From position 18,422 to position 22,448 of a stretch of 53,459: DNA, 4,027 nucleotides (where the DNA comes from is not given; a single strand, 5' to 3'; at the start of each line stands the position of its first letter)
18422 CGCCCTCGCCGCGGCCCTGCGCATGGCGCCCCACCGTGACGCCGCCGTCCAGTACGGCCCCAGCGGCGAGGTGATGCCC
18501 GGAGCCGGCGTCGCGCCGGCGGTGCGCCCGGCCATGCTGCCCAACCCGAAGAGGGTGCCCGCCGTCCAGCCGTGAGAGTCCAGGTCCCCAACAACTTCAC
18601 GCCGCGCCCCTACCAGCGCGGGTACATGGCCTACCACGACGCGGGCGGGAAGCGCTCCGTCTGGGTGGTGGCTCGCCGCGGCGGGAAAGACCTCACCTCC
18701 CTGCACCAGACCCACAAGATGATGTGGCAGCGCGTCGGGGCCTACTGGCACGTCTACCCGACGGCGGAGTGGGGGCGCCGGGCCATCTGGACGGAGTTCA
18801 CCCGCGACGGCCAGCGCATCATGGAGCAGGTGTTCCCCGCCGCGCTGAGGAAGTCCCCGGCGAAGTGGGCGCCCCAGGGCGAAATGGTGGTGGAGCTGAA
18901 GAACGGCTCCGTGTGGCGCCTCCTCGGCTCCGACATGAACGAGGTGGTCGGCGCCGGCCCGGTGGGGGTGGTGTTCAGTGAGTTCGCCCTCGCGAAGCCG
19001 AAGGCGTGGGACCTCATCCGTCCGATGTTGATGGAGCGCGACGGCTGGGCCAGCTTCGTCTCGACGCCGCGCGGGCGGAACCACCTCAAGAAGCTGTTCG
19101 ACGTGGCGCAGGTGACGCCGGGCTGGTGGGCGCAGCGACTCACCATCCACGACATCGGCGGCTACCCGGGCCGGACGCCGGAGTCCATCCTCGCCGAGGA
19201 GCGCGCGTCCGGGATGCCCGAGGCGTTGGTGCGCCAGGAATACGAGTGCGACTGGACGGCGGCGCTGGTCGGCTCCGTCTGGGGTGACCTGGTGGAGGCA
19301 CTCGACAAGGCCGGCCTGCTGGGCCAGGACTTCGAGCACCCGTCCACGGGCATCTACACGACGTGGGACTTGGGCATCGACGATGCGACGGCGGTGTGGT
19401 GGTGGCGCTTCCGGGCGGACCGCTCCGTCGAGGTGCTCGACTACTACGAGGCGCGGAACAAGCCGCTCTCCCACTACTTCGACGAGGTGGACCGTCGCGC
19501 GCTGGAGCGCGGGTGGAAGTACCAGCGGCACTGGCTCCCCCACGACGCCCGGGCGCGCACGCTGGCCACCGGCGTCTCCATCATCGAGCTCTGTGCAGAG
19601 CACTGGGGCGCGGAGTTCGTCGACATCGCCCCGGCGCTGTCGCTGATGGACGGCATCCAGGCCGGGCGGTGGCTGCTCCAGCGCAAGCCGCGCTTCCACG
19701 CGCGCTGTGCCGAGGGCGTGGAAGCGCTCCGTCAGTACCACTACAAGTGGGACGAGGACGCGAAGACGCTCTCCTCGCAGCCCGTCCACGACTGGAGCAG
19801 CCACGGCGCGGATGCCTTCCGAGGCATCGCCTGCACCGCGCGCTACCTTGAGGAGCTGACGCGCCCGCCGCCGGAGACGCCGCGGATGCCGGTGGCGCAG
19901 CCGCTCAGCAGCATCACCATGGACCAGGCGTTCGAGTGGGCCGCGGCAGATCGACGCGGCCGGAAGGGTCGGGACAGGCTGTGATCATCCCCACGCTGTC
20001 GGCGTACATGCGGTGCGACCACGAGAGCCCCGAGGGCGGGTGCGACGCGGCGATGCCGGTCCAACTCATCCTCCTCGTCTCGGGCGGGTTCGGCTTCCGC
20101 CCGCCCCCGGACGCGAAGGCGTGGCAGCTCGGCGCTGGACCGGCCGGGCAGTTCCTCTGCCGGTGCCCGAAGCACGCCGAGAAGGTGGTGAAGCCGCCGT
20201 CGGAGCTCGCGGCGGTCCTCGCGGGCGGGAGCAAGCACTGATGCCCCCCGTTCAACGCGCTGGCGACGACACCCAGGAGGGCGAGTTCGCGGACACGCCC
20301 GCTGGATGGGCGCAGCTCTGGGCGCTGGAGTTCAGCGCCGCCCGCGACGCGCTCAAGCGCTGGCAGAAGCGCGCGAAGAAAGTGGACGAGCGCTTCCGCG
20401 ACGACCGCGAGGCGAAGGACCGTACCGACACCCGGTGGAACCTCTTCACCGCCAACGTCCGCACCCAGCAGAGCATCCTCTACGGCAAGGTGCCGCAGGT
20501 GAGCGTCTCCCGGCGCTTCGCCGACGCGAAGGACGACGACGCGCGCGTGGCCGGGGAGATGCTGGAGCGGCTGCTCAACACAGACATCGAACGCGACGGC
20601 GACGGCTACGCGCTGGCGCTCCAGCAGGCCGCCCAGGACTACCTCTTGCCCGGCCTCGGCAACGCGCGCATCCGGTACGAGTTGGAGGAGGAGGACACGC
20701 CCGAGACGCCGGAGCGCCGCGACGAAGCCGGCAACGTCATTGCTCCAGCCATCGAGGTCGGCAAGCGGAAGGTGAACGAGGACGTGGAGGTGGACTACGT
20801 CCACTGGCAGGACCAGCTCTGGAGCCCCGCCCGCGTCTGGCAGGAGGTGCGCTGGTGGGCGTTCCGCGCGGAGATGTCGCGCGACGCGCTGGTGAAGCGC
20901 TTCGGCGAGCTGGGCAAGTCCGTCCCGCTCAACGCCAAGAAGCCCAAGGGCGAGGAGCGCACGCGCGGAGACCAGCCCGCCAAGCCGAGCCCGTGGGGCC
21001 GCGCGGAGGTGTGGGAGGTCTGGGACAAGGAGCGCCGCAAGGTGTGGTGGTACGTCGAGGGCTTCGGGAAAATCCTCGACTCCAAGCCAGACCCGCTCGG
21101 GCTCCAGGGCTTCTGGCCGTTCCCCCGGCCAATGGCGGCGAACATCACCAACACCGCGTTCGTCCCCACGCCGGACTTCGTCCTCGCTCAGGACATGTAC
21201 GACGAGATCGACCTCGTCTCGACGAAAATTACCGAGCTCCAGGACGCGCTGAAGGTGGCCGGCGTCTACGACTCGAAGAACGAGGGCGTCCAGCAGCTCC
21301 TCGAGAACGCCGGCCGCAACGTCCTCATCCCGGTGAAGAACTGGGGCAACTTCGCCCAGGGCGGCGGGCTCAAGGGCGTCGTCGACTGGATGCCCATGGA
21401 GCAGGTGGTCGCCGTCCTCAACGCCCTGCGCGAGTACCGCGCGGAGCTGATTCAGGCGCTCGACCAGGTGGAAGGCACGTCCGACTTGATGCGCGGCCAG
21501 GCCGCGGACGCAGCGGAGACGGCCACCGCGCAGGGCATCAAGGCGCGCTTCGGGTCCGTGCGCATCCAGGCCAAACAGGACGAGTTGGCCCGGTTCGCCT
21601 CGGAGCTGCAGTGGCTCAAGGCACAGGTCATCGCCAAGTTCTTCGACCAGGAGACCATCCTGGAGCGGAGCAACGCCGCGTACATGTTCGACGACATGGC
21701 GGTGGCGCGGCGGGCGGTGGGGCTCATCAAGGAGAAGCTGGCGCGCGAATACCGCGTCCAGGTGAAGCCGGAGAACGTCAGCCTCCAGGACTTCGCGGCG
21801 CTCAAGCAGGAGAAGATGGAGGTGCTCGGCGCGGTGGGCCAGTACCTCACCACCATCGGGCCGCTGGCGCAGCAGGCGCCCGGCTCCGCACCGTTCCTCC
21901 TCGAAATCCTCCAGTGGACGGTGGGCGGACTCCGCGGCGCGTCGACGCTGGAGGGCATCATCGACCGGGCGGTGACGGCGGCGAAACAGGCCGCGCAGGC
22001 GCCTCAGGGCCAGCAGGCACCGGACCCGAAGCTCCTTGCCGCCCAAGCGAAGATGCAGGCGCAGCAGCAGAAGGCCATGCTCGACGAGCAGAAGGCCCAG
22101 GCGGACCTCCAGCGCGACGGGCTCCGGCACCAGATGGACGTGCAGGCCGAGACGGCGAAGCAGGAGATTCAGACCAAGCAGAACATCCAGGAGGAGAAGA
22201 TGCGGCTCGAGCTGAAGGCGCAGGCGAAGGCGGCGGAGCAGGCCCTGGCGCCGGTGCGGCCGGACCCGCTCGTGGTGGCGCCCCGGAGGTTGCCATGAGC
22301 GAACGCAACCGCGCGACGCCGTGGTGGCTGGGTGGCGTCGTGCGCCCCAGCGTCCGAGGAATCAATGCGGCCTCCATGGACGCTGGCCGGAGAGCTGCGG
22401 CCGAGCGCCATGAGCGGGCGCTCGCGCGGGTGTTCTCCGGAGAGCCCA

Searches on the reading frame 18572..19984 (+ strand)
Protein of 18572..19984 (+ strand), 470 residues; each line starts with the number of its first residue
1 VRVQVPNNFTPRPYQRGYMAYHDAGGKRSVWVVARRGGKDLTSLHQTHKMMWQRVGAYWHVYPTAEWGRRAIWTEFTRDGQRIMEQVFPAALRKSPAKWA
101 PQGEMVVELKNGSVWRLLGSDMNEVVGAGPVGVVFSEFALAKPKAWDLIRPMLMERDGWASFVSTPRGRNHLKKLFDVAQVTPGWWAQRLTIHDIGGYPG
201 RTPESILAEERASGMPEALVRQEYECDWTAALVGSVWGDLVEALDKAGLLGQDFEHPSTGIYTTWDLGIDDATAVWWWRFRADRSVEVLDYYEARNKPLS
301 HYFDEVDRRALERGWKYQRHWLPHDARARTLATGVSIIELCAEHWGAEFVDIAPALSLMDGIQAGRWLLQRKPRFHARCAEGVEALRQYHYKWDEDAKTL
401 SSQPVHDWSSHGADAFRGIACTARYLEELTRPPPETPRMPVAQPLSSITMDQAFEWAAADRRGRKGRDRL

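Call 20: search_protein_families(library=phrogs, proteins=[window:18572-19984:+], max_evalue=0.001)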
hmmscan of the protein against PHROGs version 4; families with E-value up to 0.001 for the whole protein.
window:18572-19984:+ (470 aa): 3 families
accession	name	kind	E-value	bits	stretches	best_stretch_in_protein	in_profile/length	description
phrog_2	-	head and packaging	2.3e-22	80.6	1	7-449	262-612/807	terminase large subunit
phrog_2472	-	unknown function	6.2e-20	72.8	1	260-421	143-306/324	-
phrog_6672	-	head and packaging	0.00045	20.8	1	357-417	67-123/145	terminase large subunit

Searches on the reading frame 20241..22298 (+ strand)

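Call 20: search_protein_families(library=phrogs, proteins=[window:20241-22298:+], max_evalue=0.001)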
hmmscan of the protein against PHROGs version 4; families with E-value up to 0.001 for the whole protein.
window:20241-22298:+ (685 aa): 1 family
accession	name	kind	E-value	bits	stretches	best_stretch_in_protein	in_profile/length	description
phrog_12082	-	head and packaging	1.6e-177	593.2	2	16-486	13-480/715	portal protein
